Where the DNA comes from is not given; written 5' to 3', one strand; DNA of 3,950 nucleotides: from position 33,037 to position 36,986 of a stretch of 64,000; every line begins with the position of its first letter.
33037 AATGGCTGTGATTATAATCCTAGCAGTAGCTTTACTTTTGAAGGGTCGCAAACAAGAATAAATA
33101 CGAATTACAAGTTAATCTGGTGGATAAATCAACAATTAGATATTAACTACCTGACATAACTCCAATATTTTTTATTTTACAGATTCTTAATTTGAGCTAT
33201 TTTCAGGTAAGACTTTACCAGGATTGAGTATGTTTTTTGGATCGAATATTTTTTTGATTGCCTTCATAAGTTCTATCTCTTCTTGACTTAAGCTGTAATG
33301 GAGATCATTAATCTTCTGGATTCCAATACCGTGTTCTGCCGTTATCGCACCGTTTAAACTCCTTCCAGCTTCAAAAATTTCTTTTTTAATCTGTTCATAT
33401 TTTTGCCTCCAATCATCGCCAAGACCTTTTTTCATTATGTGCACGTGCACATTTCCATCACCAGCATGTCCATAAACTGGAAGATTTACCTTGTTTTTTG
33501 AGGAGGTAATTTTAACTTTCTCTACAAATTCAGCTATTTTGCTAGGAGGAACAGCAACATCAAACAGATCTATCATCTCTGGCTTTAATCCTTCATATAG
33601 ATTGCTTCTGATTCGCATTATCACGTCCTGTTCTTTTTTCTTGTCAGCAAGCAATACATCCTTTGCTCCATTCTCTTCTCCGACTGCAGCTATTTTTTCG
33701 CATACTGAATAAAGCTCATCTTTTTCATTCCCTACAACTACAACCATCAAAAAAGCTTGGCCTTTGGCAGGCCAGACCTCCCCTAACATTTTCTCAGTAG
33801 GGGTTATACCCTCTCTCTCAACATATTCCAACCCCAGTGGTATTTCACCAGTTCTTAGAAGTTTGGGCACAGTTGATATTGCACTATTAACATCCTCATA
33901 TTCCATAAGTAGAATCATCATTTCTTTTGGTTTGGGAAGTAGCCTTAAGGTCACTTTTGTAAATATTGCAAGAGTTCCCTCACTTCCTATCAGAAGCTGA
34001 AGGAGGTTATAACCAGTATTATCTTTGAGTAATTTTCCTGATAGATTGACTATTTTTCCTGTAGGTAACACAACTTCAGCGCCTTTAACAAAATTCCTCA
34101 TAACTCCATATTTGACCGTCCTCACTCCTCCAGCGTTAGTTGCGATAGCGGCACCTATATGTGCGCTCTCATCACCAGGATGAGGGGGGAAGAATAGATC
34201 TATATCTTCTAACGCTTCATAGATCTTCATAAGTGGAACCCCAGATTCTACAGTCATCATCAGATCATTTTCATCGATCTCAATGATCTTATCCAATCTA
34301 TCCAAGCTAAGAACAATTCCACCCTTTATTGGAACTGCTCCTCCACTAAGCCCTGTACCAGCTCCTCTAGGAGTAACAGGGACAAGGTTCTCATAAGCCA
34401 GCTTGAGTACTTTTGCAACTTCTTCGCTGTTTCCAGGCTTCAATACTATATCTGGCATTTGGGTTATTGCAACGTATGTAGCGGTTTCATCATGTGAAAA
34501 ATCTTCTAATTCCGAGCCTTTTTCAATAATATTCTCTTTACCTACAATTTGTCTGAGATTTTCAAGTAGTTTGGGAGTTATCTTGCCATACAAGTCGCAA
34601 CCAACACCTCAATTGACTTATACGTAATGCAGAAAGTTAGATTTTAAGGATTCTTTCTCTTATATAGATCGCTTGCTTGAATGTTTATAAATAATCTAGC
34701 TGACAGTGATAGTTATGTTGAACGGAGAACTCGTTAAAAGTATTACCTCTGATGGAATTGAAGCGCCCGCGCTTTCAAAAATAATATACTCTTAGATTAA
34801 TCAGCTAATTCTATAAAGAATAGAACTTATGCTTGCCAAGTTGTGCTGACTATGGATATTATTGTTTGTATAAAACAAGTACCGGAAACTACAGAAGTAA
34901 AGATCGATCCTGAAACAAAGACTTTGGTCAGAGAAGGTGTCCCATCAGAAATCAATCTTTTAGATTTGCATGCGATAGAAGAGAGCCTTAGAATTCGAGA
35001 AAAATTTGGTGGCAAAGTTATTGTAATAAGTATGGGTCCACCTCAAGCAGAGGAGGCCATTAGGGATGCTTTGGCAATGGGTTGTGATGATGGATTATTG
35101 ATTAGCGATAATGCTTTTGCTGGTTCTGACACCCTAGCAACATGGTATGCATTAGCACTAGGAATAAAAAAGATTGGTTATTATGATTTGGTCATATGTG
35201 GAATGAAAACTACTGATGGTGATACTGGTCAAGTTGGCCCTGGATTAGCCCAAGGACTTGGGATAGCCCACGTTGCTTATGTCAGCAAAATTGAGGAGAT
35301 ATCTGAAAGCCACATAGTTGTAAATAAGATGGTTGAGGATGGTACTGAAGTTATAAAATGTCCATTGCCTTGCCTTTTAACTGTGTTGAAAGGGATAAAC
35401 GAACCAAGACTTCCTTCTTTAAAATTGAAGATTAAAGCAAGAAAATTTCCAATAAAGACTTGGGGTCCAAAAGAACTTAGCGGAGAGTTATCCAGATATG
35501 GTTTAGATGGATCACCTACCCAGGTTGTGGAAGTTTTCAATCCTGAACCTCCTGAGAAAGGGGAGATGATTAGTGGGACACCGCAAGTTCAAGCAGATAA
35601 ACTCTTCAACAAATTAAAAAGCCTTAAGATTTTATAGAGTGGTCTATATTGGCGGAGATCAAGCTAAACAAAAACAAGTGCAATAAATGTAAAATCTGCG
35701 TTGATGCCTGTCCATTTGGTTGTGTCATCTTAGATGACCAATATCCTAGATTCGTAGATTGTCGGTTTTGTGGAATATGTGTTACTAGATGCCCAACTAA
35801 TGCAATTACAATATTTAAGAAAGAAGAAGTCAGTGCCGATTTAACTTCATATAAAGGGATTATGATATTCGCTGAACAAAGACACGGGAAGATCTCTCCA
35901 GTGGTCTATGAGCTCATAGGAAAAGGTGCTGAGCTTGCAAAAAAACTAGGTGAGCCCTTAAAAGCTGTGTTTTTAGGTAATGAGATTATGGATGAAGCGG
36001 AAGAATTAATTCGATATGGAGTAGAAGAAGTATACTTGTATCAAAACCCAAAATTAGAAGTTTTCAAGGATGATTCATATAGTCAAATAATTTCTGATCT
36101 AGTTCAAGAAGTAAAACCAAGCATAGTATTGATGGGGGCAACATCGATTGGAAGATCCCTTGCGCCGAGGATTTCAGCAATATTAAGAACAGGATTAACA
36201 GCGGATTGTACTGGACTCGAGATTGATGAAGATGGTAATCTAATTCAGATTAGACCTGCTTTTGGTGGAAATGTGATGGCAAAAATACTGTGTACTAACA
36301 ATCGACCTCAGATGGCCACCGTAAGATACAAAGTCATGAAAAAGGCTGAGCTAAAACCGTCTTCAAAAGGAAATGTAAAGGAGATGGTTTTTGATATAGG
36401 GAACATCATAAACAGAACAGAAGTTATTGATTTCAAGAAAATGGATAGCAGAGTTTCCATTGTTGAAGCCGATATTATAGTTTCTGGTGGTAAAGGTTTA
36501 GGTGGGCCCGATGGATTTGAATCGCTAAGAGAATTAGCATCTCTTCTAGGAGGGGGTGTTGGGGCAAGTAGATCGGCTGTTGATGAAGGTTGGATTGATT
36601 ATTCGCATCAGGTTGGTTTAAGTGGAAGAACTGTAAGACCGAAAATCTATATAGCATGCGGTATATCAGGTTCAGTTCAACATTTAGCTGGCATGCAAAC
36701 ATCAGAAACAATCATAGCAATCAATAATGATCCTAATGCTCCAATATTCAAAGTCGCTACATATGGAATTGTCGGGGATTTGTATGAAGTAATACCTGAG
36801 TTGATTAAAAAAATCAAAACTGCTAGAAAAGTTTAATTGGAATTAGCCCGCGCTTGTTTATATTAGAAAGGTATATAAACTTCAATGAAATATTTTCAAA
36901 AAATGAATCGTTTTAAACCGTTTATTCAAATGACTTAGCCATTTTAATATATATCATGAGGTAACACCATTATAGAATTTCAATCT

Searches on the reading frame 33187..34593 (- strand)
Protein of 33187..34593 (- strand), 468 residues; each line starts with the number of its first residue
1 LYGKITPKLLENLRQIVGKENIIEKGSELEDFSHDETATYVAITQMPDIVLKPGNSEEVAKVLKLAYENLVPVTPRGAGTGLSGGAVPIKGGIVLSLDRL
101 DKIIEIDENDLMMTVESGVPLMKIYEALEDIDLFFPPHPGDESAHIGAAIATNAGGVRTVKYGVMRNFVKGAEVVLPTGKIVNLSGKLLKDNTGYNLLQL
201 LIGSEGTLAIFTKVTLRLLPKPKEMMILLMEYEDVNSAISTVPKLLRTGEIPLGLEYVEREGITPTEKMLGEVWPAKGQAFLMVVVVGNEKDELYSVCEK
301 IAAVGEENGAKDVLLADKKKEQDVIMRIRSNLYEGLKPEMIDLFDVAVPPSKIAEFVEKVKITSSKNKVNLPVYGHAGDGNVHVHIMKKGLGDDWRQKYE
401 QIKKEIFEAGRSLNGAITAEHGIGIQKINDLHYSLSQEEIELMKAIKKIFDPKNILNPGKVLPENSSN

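Call 64: search_protein_families(library=pfam, proteins=[window:33187-34593:-], max_evalue=0.00001)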
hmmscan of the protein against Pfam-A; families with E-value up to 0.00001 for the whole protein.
window:33187-34593:- (468 aa): 2 families
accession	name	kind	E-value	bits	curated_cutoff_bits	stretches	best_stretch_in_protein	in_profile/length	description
PF02913.24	FAD-oxidase_C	-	2.9e-54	184.9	21.2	1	221-461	1-248/248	FAD linked oxidases, C-terminal domain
PF01565.28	FAD_binding_4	-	2.8e-38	131.2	26.4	1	47-185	1-139/139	FAD binding domain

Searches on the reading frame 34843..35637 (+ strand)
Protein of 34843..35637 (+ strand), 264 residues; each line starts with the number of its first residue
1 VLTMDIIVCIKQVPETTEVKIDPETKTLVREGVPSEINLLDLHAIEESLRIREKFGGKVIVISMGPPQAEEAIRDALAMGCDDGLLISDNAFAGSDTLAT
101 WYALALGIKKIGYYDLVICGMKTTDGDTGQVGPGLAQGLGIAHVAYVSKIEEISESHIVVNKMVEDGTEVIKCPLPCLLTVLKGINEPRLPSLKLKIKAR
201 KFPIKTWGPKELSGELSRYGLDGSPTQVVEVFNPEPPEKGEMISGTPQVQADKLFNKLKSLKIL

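Call 64: search_protein_families(library=pfam, proteins=[window:34843-35637:+], max_evalue=0.00001)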
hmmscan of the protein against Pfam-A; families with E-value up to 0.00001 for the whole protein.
window:34843-35637:+ (264 aa): 1 family
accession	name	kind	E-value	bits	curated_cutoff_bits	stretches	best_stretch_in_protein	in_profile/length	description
PF01012.27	ETF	-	1.5e-42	145.9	26.7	1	27-209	3-178/181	Electron transfer flavoprotein domain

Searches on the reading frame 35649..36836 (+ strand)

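Call 64: search_protein_families(library=pfam, proteins=[window:35649-36836:+], max_evalue=0.00001)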
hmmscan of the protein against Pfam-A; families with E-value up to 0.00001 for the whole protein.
window:35649-36836:+ (395 aa): 6 families
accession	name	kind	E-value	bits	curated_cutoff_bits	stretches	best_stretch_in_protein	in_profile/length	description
PF01012.27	ETF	-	2.8e-46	158.1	26.7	1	72-246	2-176/181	Electron transfer flavoprotein domain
PF00766.25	ETF_alpha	-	6e-34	116.3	27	1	271-350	2-81/81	Electron transfer flavoprotein FAD-binding domain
PF00037.32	Fer4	-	7.5e-10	38.7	21.1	0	5-26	2-23/24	4Fe-4S binding domain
PF12838.12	Fer4_7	-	4.2e-08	34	27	0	38-61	2-25/52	4Fe-4S dicluster domain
PF13484.11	Fer4_16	-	6.9e-07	30.4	30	0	38-63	2-26/66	4Fe-4S double cluster binding domain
PF13187.11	Fer4_9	-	1.3e-06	28.8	27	1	10-53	1-52/52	4Fe-4S dicluster domain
